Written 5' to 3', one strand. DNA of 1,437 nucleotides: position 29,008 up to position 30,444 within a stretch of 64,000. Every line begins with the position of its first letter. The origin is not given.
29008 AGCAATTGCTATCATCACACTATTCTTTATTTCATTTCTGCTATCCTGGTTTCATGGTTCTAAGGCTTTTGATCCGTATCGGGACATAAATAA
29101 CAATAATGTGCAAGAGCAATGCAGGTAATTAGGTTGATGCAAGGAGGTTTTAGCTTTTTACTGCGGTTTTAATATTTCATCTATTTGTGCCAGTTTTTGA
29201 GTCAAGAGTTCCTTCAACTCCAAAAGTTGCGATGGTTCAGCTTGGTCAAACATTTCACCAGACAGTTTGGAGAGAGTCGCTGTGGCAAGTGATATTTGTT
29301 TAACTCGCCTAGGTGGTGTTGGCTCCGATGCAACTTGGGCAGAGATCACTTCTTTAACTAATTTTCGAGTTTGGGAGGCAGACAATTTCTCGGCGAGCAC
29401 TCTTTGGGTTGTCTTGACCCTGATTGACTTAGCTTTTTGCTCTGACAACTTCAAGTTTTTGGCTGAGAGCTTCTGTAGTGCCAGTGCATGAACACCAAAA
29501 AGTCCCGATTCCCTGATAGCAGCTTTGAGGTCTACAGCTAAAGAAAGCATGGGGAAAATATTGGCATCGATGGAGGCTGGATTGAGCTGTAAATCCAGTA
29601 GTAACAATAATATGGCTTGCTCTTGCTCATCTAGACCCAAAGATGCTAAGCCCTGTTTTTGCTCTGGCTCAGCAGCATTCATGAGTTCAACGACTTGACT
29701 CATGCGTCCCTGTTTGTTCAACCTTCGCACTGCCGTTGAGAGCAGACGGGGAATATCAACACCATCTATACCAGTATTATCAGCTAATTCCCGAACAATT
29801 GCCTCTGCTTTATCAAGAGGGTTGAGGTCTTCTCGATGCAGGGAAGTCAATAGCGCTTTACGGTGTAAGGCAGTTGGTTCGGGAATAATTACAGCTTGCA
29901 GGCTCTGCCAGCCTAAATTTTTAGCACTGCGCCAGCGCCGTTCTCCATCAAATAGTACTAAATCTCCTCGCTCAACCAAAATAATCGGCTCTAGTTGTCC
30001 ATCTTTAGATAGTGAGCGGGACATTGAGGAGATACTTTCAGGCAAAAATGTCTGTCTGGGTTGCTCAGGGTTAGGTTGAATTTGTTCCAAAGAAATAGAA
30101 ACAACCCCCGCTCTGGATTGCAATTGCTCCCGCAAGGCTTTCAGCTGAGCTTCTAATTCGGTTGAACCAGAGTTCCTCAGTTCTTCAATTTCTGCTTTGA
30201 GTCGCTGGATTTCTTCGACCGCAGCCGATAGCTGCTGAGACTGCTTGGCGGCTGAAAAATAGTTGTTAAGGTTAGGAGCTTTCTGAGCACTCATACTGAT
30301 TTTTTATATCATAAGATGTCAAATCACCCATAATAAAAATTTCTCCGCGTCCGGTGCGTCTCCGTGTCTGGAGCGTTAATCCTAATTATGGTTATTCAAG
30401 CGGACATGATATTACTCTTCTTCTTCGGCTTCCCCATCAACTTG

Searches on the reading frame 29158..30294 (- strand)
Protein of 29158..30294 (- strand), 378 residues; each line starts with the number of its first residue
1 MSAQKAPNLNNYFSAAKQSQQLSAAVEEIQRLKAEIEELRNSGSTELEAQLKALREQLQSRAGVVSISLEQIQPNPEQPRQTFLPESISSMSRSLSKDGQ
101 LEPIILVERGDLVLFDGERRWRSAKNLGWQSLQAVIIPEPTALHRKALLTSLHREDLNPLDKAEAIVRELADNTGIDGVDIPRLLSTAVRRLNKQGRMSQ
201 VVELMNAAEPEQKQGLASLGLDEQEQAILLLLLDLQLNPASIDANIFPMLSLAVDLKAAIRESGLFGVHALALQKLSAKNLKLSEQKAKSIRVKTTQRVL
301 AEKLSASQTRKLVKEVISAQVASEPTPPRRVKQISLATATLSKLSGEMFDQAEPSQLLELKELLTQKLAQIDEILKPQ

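Call 20: search_protein_families(library=pfam, proteins=[window:29158-30294:-], max_evalue=0.0001)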
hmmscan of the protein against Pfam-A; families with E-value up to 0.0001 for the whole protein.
window:29158-30294:- (378 aa): 1 family
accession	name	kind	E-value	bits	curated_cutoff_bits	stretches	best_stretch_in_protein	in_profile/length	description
PF02195.25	ParB_N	-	2.5e-14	53.5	26.3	1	65-137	4-78/95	ParB N-terminal domain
